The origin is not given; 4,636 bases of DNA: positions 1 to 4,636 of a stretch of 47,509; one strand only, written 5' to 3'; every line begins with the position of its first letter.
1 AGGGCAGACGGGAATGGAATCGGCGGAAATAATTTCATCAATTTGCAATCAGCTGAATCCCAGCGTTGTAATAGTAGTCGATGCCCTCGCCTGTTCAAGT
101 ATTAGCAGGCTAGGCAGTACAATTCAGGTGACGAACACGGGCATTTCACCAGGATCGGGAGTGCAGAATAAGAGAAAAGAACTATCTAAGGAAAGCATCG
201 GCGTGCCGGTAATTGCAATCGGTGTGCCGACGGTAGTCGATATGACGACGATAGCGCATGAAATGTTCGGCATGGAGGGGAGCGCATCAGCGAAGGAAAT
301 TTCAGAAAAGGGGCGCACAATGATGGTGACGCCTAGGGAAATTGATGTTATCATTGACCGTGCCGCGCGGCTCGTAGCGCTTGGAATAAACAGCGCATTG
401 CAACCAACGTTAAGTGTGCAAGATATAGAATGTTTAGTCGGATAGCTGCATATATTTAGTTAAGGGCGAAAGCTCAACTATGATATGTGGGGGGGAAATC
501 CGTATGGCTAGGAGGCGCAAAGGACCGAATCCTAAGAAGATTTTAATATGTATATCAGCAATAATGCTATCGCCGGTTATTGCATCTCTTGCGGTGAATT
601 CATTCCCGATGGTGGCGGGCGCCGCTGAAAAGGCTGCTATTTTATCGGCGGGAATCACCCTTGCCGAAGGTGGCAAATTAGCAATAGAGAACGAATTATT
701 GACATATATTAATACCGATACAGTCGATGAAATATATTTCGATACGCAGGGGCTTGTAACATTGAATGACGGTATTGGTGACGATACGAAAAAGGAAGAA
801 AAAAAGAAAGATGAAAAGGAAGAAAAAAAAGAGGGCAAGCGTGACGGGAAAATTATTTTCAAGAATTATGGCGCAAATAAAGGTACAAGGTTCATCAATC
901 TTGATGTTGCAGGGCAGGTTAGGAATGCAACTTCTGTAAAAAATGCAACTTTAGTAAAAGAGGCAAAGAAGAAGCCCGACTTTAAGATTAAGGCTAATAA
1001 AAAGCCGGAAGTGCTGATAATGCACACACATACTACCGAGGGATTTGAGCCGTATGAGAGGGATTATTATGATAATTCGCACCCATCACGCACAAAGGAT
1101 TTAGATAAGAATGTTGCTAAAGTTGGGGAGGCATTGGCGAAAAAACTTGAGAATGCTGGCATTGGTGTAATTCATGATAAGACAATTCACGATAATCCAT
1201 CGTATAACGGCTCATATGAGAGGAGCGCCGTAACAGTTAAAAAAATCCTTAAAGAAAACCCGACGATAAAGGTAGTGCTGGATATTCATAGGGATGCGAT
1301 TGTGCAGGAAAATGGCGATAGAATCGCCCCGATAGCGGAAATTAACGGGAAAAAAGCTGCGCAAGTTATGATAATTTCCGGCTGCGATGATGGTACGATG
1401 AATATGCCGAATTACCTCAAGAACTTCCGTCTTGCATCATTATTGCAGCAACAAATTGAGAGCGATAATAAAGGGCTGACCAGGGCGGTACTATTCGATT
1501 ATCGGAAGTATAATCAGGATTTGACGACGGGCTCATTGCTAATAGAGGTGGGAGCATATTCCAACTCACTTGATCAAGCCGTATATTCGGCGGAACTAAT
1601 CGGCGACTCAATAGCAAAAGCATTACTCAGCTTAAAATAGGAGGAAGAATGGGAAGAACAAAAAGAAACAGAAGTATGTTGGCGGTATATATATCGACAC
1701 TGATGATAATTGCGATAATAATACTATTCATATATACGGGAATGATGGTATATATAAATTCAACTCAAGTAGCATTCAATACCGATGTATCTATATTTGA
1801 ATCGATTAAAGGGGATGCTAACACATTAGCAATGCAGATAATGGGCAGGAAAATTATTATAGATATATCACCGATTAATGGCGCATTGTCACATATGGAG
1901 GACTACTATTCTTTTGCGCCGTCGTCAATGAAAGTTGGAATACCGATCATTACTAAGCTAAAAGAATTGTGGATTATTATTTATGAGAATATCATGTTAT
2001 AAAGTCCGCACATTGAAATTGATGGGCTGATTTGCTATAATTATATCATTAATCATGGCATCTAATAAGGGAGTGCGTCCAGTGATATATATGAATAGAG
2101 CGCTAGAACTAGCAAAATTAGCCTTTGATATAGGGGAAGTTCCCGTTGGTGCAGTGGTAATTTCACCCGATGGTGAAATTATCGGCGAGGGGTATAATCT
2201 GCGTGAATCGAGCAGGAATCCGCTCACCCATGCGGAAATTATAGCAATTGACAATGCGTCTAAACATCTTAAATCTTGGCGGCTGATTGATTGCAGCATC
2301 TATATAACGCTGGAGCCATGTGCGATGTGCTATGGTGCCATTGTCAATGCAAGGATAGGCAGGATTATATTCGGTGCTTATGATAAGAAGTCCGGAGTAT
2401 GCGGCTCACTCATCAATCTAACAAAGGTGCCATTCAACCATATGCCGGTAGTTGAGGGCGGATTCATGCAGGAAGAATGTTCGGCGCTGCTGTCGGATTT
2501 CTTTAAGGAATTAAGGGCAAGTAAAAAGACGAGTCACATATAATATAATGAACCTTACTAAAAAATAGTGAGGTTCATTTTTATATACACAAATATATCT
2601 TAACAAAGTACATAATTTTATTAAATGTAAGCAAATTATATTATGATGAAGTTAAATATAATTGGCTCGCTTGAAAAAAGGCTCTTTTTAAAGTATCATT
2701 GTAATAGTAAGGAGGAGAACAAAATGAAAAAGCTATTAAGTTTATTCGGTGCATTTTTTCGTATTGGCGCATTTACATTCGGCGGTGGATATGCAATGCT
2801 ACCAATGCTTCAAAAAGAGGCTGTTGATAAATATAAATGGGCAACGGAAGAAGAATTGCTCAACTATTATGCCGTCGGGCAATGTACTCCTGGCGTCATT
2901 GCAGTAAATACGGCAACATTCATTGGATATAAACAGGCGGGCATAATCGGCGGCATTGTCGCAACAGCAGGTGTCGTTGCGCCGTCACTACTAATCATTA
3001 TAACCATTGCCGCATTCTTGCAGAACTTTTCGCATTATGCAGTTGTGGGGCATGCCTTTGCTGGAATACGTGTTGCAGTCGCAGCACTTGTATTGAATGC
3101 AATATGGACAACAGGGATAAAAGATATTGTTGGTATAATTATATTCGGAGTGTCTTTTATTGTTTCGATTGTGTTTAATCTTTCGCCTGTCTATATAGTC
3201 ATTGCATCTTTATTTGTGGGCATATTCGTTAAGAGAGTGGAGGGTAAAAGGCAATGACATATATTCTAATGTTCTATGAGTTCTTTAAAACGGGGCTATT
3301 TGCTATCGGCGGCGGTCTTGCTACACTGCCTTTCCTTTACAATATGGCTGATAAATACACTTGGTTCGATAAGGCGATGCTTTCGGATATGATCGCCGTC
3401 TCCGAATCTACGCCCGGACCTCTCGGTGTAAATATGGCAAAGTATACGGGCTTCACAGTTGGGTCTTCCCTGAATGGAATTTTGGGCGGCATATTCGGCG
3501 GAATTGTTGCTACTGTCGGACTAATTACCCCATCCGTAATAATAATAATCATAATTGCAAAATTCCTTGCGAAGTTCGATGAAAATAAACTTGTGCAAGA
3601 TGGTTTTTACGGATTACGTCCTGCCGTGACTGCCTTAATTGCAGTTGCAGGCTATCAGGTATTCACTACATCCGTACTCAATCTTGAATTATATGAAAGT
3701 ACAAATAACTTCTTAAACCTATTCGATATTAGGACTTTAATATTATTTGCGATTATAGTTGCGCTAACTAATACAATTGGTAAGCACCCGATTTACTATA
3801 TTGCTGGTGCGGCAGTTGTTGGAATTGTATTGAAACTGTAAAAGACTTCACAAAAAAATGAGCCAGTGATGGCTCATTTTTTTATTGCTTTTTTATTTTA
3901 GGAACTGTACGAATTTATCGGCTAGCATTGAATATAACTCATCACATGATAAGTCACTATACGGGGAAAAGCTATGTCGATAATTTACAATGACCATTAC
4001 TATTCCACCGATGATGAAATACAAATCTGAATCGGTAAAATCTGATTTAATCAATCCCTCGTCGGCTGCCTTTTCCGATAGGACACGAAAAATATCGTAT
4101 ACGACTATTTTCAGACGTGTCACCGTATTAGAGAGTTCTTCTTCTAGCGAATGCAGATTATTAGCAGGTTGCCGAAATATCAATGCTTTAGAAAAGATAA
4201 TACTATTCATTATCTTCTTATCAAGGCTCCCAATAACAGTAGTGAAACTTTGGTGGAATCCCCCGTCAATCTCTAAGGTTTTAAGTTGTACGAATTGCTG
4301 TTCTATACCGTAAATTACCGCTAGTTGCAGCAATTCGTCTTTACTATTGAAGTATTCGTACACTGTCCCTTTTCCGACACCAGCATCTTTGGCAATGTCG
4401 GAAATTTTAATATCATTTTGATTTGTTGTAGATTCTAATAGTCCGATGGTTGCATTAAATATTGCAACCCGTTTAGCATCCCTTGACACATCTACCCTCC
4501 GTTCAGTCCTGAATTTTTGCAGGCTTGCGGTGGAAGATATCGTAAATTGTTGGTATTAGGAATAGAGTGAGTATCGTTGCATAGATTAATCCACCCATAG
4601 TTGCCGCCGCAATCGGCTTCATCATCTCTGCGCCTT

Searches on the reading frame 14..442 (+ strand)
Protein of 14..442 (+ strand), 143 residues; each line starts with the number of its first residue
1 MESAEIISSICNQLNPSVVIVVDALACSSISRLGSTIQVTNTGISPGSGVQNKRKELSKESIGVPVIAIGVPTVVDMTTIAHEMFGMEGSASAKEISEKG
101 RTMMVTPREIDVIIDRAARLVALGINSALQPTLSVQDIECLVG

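Call 85: search_protein_families(library=pfam, proteins=[window:14-442:+], max_evalue=0.001)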
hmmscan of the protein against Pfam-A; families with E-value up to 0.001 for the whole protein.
window:14-442:+ (143 aa): 1 family
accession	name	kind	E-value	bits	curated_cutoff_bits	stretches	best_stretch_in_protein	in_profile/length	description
PF03418.19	Peptidase_A25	-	7.5e-40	137.4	27.8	2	1-83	155-237/353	Germination protease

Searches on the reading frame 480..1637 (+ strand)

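Call 81: search_protein_families(library=pfam, proteins=[window:480-1637:+], max_evalue=0.00001)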
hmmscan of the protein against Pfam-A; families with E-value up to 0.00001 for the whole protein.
window:480-1637:+ (386 aa): 1 family
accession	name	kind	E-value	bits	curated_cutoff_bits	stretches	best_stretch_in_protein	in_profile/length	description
PF07454.18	SpoIIP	-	2.2e-65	221.3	24.4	1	106-378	42-268/269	Stage II sporulation protein P (SpoIIP)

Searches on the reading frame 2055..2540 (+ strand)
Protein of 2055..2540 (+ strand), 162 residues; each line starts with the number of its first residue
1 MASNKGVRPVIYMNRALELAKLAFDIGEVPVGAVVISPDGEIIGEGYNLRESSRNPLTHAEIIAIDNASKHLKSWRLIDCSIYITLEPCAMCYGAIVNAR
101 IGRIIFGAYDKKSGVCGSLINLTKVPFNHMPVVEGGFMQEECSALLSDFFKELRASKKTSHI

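Call 81: search_protein_families(library=pfam, proteins=[window:2055-2540:+], max_evalue=0.00001)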
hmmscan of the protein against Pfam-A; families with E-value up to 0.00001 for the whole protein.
window:2055-2540:+ (162 aa): 3 families
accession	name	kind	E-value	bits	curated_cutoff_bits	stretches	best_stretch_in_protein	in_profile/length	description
PF14437.12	MafB19-deam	-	2.2e-39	135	27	1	12-154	6-142/142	MafB19-like deaminase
PF00383.29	dCMP_cyt_deam_1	-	6.9e-28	97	25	1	12-107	7-101/102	Cytidine and deoxycytidylate deaminase zinc-binding region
PF14439.12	Bd3614-deam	-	7.3e-06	26.4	38.5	1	31-99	10-77/113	Bd3614-like deaminase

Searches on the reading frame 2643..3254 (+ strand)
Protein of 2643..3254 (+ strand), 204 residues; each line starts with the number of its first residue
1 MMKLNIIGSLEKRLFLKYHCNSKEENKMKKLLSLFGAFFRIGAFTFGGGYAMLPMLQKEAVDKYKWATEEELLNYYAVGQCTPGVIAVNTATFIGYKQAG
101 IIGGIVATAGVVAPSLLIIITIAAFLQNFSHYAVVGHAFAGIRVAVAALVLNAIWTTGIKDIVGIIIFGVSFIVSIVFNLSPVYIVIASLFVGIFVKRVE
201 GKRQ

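Call 81: search_protein_families(library=pfam, proteins=[window:2643-3254:+], max_evalue=0.00001)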
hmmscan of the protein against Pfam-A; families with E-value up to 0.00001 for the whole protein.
window:2643-3254:+ (204 aa): 1 family
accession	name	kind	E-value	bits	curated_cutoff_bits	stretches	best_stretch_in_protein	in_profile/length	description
PF02417.20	Chromate_transp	-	4.9e-49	167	28.6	1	33-194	2-166/166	Chromate transporter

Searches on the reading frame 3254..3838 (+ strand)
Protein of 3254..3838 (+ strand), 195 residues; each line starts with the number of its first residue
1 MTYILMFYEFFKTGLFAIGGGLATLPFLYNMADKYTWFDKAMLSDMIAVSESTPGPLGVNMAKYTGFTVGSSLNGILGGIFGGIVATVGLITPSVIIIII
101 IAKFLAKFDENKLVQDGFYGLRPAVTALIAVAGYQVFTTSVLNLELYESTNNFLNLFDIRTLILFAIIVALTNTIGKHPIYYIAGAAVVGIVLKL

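Call 81: search_protein_families(library=pfam, proteins=[window:3254-3838:+], max_evalue=0.00001)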
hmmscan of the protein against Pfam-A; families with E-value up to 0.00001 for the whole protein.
window:3254-3838:+ (195 aa): 1 family
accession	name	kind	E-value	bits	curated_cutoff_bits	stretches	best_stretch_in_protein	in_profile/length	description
PF02417.20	Chromate_transp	-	4.7e-40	137.8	28.6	1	6-191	3-166/166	Chromate transporter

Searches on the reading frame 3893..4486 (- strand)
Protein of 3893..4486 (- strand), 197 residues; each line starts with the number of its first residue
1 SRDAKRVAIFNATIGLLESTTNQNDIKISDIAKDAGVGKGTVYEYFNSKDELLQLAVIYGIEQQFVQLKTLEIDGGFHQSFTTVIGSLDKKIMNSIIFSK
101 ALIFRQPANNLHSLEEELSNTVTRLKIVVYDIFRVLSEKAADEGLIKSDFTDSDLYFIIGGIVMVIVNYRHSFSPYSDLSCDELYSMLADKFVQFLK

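Call 81: search_protein_families(library=pfam, proteins=[window:3893-4486:-], max_evalue=0.00001)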
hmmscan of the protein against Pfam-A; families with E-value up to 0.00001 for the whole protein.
window:3893-4486:- (197 aa): 1 family
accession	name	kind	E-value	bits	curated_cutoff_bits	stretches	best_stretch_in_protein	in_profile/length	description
PF00440.29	TetR_N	-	2.4e-09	37.2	24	1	28-54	19-45/47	Bacterial regulatory proteins, tetR family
